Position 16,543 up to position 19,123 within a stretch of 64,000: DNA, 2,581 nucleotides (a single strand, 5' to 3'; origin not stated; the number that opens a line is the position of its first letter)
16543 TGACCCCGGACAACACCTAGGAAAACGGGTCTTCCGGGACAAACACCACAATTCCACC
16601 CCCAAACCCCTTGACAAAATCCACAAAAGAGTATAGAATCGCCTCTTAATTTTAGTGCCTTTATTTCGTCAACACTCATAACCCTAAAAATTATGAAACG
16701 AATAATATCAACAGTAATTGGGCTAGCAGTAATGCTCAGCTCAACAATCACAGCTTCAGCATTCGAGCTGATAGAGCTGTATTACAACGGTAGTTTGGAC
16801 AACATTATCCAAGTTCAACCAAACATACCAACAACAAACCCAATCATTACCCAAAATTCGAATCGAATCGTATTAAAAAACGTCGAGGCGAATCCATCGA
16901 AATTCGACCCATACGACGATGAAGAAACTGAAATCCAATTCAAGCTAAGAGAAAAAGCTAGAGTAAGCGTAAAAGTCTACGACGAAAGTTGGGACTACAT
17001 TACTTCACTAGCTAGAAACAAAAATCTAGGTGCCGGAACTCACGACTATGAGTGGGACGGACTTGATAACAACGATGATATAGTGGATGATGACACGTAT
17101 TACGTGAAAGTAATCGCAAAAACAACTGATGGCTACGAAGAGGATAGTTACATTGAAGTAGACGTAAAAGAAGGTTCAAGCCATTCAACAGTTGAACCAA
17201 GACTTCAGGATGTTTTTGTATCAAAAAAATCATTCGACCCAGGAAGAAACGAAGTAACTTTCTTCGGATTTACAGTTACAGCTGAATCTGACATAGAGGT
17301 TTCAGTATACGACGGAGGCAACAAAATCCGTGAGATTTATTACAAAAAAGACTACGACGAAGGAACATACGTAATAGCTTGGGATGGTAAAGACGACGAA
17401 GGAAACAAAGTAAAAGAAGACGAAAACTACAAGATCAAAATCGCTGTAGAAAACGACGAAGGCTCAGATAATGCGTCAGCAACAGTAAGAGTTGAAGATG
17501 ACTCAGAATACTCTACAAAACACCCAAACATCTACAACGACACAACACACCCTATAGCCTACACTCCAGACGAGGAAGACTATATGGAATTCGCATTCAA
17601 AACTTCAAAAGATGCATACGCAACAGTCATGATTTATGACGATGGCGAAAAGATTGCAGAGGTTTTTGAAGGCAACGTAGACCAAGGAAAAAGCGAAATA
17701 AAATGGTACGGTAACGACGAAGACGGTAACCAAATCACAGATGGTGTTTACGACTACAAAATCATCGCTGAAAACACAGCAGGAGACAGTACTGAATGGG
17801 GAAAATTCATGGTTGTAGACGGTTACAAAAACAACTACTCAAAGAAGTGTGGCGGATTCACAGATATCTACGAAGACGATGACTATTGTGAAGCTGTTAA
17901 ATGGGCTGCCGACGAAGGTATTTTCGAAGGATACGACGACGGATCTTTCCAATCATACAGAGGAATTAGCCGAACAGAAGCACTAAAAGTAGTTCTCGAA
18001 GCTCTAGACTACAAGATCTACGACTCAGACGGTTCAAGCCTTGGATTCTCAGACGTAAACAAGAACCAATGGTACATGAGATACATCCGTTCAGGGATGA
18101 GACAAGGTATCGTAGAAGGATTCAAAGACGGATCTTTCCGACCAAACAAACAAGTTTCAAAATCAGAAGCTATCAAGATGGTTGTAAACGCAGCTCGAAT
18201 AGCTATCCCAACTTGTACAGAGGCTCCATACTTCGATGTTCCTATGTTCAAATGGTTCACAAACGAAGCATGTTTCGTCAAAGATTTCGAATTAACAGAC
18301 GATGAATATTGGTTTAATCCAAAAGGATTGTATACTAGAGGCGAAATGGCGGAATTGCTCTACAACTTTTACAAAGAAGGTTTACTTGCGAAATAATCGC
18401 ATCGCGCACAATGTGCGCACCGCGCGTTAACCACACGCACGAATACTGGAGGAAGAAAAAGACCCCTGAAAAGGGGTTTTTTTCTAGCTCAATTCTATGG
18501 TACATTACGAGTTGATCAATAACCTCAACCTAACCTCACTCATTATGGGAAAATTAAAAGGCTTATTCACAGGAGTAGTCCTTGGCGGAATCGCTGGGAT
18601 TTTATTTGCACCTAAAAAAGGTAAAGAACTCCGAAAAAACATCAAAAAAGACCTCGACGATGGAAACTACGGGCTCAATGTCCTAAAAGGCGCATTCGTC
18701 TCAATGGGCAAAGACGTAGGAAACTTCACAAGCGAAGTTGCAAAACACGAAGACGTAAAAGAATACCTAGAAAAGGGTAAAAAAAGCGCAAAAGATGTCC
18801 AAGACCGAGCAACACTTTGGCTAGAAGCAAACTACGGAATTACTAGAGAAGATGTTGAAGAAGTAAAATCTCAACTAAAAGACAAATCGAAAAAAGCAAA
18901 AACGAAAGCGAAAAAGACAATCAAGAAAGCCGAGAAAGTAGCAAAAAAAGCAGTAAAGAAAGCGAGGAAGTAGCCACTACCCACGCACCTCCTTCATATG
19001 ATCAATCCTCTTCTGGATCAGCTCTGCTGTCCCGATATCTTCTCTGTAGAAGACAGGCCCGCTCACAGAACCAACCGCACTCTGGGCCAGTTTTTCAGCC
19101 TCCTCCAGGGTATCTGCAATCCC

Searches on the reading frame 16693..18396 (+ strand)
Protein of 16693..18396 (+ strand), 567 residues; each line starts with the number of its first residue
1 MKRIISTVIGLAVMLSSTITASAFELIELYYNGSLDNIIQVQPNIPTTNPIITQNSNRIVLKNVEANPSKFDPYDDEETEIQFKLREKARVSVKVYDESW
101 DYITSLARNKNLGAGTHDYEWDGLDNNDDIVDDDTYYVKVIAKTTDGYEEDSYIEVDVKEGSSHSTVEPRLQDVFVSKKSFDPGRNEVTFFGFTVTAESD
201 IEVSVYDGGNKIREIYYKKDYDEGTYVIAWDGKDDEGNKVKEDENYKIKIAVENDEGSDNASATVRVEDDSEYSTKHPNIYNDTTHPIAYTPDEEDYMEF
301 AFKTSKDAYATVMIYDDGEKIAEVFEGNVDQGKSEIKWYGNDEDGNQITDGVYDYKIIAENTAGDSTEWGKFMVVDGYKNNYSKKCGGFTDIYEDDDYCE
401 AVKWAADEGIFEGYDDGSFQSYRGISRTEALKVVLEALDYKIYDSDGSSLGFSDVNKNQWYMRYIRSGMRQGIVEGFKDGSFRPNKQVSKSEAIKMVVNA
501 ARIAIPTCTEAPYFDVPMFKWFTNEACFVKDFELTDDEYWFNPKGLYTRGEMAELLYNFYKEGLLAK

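Call 10: search_protein_families(library=pfam, proteins=[window:16693-18396:+], max_evalue=0.01)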
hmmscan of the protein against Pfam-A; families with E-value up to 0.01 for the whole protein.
window:16693-18396:+ (567 aa): 3 families
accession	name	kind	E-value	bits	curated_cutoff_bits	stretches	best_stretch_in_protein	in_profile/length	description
PF13860.13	FlgD_ig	-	6e-21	74.6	27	3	298-361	12-77/79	FlgD Ig-like domain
PF00395.25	SLH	-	7.8e-20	71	20.8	2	452-494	2-44/44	S-layer homology domain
PF10029.15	DUF2271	-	0.0052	17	27.3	0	113-162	73-122/136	Predicted periplasmic protein (DUF2271)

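Call 23: find_encoding_contigs(protein=window:16693-18396:+, flank=3000, max_places=10)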
Protein window:16693-18396:+ (567 aa): 5 contigs read that carry it; 3 places shown.
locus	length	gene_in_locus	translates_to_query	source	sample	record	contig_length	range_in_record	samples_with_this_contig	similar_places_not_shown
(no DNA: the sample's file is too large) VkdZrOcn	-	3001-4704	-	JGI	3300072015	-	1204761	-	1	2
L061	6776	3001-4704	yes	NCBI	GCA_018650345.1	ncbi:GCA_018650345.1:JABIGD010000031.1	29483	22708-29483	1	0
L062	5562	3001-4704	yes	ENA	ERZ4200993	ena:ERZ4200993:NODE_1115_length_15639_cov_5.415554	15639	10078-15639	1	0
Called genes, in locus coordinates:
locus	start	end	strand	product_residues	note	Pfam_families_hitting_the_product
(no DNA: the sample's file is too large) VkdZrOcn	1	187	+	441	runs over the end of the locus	PF07690:MFS_1, PF13000:Acatn (faint)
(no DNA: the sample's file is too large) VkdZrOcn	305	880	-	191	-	PF00210:Ferritin (weak), PF02915:Rubrerythrin, PF23458:DUF7130 (weak), PF21349:RUBY_RBDX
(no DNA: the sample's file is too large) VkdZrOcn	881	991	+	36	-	-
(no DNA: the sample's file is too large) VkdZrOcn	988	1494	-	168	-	PF01936:NYN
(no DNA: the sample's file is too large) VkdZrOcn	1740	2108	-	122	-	PF01649:Ribosomal_S20p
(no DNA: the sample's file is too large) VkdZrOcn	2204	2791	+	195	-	PF02545:Maf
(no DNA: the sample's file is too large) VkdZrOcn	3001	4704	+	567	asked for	PF13860:FlgD_ig (weak), PF00395:SLH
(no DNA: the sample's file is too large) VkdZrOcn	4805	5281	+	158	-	PF12732:YtxH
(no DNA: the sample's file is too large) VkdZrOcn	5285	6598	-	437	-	PF02844:GARS_N, PF01071:GARS_A, PF02843:GARS_C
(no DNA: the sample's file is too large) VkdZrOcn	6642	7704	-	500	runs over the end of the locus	PF13522:GATase_6, PF13537:GATase_7, PF00156:Pribosyltran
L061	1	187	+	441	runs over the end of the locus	PF07690:MFS_1, PF13000:Acatn (faint)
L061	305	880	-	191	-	PF00210:Ferritin (weak), PF02915:Rubrerythrin, PF23458:DUF7130 (weak), PF21349:RUBY_RBDX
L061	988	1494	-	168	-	PF01936:NYN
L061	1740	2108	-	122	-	PF01649:Ribosomal_S20p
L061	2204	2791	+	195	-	PF02545:Maf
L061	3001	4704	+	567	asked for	PF13860:FlgD_ig (weak), PF00395:SLH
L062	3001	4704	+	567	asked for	PF13860:FlgD_ig (weak), PF00395:SLH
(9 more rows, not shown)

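Call 27: find_homologous_proteins(query=window:16693-18396:+, max_evalue=1e-10)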
Query window:16693-18396:+ (567 aa): 47 proteins with E <= 1e-10 among 7748 candidates.
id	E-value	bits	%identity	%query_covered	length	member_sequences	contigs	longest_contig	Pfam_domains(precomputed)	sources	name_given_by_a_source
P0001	0.0e+0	1288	100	100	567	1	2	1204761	PF13860.13,PF00395.26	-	-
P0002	2.9e-199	682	57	93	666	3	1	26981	PF13860.13,PF00395.26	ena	-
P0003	3.8e-183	629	53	89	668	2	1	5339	PF13585.13,PF10029.16,PF13860.13,PF00395.26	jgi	-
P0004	1.2e-176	607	51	92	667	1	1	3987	PF13860.13,PF00395.26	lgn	-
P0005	2.1e-159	550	47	90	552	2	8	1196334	PF13585.13,PF13860.13,PF00395.26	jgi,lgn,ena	jgi:flagellar hook assembly protein FlgD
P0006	5.0e-157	542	49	89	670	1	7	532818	PF13585.13,PF10029.16,PF13860.13,PF00395.26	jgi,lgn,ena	jgi:flagellar hook assembly protein FlgD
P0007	6.8e-140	486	45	89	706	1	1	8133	PF13585.13,PF10029.16,PF13860.13,PF00395.26,PF04234.19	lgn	-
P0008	4.3e-134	467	44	89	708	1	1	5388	PF13585.13,PF10029.16,PF13860.13,PF00395.26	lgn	-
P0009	2.7e-125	438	44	86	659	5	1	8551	PF21868.4,PF13585.13,PF13860.13,PF00395.26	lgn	-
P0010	1.5e-124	435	43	90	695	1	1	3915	PF13585.13,PF13860.13,PF00395.26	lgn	-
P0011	6.4e-118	413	43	86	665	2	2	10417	PF13585.13,PF13860.13,PF00395.26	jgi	jgi:flagellar hook assembly protein FlgD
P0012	6.9e-109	383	38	94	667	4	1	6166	PF13585.13,PF13860.13,PF00395.26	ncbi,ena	ncbi:MAG: S-layer homology domain-containing protein [Patescibacteria group bacterium]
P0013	6.4e-108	380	39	89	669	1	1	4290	PF13585.13,PF13860.13,PF00395.26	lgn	-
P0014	8.1e-105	370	42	89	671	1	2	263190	PF13585.13,PF13860.13,PF00395.26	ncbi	-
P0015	1.3e-104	369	38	92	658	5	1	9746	PF13585.13,PF13860.13,PF00395.26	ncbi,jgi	jgi:flagellar hook assembly protein FlgD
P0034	2.7e-45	173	30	76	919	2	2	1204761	PF13860.13,PF00395.26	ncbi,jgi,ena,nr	ncbi:hypothetical protein HOE67_01600 [Candidatus Peregrinibacteria bacterium]|jgi:flagellar hook as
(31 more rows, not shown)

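Call 28: find_encoding_contigs(protein=P0034, flank=10000, max_places=3)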
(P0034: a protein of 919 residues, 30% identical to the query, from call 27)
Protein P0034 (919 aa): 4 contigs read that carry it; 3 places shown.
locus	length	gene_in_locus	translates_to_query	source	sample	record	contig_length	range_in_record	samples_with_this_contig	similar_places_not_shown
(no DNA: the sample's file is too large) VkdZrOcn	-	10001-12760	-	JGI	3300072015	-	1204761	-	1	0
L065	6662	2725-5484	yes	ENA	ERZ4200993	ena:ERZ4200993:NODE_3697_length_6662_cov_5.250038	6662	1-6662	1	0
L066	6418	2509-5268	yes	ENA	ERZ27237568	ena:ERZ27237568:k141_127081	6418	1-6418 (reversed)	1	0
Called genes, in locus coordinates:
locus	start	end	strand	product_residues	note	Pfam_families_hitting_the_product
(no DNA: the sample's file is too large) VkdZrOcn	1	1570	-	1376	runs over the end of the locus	PF13191:AAA_16 (faint)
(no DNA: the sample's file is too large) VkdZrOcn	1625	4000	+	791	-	PF02901:PFL-like, PF01228:Gly_radical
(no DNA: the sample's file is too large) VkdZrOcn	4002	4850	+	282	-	PF13353:Fer4_12, PF04055:Radical_SAM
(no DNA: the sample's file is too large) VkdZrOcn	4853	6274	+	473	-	PF04932:Wzy_C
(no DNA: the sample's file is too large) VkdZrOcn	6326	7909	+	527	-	PF02511:Thy1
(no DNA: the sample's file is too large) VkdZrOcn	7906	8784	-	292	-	PF13671:AAA_33 (weak), PF13238:AAA_18 (faint)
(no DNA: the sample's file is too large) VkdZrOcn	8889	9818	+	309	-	PF08282:Hydrolase_3 (weak)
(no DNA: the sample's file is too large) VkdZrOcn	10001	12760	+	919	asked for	PF13860:FlgD_ig, PF00395:SLH (weak)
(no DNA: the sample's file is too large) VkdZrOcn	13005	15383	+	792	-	PF13860:FlgD_ig (weak), PF00395:SLH (faint)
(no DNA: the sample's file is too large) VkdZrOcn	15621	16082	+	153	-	-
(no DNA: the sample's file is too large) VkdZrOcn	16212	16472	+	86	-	-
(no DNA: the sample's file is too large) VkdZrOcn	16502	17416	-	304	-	-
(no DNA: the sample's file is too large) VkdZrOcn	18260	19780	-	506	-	-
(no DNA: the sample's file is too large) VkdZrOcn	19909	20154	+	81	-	PF12838:Fer4_7 (weak), PF14697:Fer4_21 (faint), PF06902:Fer4_19 (weak), PF00037:Fer4 (faint), PF12797:Fer4_2 (weak), PF13237:Fer4_10 (faint), PF13459:Fer4_15, PF13370:Fer4_13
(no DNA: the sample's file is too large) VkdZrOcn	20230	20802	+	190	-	PF01592:NifU_N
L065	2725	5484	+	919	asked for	PF13860:FlgD_ig, PF00395:SLH (weak)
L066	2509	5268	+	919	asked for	PF13860:FlgD_ig, PF00395:SLH (weak)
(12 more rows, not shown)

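Call 29: find_encoding_contigs(protein=P0002, flank=10000, max_places=3)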
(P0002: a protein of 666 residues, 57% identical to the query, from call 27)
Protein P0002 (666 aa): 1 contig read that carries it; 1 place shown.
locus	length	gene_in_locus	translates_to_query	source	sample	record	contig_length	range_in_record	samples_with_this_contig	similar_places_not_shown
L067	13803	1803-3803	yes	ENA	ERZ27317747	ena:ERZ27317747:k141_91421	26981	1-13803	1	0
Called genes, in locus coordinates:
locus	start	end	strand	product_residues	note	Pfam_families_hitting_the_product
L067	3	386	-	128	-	?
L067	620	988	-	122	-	PF01649:Ribosomal_S20p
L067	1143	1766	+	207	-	PF02545:Maf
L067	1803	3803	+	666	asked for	PF13860:FlgD_ig, PF00395:SLH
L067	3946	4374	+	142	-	PF12732:YtxH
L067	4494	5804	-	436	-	PF02844:GARS_N, PF01071:GARS_A, PF02843:GARS_C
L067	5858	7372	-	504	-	PF13522:GATase_6, PF13537:GATase_7, PF00156:Pribosyltran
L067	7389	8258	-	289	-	PF00763:THF_DHG_CYH, PF02882:THF_DHG_CYH_C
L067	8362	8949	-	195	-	PF02223:Thymidylate_kin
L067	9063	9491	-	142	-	PF00692:dUTPase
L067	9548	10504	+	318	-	PF07136:DUF1385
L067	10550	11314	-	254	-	PF00687:Ribosomal_L1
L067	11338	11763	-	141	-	PF03946:Ribosomal_L11_N, PF00298:Ribosomal_L11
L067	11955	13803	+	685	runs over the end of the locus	PF28175:T4SS_LegC2C7 (weak)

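Call 44: find_encoding_contigs(protein=P0005, flank=10000, max_places=2)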
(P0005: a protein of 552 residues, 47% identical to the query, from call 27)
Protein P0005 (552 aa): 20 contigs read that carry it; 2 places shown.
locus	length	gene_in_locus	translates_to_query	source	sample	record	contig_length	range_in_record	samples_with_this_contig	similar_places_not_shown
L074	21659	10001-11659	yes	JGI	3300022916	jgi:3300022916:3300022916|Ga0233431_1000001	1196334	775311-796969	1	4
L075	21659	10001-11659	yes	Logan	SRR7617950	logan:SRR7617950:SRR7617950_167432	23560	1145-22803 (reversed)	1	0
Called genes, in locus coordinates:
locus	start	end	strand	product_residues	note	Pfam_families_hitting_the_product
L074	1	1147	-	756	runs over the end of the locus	PF02901:PFL-like, PF01228:Gly_radical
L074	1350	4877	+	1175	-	PF13191:AAA_16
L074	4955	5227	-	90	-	-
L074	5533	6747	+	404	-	PF13000:Acatn (faint), PF07690:MFS_1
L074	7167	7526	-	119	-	PF01649:Ribosomal_S20p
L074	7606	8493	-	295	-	PF02578:Cu-oxidase_4 (weak)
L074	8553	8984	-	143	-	-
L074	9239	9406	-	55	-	-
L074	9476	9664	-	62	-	-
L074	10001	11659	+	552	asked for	PF13585:CHU_C (faint), PF13860:FlgD_ig, PF00395:SLH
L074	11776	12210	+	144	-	PF12732:YtxH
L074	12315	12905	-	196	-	-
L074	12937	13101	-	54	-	-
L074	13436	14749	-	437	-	PF02844:GARS_N, PF01071:GARS_A, PF02843:GARS_C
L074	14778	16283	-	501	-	PF13522:GATase_6, PF13537:GATase_7, PF00156:Pribosyltran (weak)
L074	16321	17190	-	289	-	PF00763:THF_DHG_CYH, PF02882:THF_DHG_CYH_C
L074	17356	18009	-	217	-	PF02223:Thymidylate_kin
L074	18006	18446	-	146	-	PF00692:dUTPase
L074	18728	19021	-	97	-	-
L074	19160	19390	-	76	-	-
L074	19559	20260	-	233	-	PF00687:Ribosomal_L1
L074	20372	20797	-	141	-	PF03946:Ribosomal_L11_N, PF00298:Ribosomal_L11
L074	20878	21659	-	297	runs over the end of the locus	-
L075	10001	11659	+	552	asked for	PF13585:CHU_C (faint), PF13860:FlgD_ig, PF00395:SLH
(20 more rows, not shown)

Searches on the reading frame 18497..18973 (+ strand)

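Call 10: search_protein_families(library=pfam, proteins=[window:18497-18973:+], max_evalue=0.01)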
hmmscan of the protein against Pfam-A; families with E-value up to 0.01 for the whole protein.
window:18497-18973:+ (158 aa): 1 family
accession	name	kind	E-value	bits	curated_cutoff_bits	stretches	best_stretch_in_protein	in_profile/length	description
PF12732.12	YtxH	-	1.4e-14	54.7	37.5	1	20-139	1-71/71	YtxH-like protein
